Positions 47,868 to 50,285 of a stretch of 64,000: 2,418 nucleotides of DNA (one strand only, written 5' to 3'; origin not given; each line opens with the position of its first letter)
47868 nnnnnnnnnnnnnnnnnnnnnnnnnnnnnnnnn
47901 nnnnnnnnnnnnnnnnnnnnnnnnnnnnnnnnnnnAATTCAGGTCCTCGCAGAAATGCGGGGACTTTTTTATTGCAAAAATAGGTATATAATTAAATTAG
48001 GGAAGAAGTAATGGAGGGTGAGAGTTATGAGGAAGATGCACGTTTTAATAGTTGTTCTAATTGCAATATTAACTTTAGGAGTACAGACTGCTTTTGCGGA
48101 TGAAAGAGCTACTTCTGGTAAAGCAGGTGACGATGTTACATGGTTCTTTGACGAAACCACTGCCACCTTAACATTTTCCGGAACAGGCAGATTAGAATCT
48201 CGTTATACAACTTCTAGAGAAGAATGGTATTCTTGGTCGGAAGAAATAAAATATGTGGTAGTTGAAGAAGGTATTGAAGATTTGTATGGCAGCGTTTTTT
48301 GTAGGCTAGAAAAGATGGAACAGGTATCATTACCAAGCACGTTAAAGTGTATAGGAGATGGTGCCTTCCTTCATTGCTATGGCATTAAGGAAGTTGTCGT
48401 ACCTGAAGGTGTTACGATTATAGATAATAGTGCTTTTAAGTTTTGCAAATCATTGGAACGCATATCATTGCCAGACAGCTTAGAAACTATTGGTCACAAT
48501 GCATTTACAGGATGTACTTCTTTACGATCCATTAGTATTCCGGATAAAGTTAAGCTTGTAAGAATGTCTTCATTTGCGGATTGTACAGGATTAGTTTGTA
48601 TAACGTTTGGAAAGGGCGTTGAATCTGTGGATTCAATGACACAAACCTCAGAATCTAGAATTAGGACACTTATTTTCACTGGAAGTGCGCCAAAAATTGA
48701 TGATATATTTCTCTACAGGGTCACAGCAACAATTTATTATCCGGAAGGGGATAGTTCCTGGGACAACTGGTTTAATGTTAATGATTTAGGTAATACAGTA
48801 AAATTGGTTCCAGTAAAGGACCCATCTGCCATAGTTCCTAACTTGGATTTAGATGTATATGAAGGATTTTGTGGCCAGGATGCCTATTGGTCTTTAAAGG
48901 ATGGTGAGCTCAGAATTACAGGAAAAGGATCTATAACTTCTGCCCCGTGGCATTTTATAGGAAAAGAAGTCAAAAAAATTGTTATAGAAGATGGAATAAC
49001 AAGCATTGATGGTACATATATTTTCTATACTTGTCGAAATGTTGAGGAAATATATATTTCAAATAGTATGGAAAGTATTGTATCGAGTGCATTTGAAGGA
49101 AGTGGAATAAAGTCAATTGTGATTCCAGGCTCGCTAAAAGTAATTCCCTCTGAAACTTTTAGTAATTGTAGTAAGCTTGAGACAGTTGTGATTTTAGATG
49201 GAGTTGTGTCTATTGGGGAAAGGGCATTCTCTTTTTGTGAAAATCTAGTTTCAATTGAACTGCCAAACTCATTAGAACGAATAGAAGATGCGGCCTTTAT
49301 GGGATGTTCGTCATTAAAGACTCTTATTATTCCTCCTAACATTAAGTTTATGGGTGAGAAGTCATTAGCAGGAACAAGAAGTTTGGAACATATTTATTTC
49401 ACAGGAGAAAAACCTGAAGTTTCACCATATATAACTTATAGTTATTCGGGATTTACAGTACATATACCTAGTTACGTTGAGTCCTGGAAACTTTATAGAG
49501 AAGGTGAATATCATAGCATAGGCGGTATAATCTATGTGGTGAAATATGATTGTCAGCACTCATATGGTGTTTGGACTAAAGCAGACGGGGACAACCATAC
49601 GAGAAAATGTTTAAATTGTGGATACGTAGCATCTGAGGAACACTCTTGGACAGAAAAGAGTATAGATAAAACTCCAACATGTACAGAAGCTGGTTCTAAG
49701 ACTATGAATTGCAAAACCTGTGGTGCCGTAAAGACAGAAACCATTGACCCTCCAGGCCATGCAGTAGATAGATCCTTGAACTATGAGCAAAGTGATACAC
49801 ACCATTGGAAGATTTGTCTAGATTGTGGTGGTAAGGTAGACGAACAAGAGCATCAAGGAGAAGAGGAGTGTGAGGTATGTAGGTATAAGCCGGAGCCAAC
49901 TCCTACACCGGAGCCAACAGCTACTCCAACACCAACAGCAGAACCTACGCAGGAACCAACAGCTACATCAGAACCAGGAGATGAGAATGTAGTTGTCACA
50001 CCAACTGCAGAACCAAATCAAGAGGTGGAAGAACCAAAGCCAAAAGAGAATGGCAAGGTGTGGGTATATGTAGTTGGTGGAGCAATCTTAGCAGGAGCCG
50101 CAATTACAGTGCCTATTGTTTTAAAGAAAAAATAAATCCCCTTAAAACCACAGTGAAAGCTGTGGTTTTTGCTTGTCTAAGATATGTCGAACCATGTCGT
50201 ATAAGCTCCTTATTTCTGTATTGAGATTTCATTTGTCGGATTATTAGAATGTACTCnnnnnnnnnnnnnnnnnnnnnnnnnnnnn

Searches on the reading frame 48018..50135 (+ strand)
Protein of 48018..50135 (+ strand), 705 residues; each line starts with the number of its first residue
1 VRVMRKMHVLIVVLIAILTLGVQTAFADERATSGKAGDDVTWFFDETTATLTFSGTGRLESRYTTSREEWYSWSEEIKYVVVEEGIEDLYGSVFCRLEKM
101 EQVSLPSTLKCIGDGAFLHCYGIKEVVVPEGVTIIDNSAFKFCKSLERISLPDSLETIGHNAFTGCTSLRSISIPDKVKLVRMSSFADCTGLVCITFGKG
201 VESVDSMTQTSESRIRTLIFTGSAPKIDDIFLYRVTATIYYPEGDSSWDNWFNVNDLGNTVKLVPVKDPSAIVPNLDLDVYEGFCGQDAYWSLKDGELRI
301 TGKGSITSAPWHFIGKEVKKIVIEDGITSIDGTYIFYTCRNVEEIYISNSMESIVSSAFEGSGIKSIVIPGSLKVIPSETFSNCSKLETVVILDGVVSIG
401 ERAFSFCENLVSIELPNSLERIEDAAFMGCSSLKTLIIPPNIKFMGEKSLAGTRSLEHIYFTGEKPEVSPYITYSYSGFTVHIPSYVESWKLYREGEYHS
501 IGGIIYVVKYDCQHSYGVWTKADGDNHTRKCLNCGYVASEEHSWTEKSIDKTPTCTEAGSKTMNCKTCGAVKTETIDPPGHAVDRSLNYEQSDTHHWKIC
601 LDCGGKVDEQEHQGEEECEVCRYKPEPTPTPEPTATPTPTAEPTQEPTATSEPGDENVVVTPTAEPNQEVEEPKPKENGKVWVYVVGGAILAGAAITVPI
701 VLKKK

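Call 46: search_protein_families(library=pfam, proteins=[window:48018-50135:+], max_evalue=0.001)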
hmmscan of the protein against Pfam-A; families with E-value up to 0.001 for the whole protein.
window:48018-50135:+ (705 aa): 2 families
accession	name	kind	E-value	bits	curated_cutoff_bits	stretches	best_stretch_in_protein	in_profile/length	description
PF13306.12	LRR_5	-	6.7e-87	288.3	27.7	4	353-471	2-118/127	BspA type Leucine rich repeat region (6 copies)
PF13855.12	LRR_8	-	4.3e-12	46.1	27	0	417-462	11-57/61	Leucine rich repeat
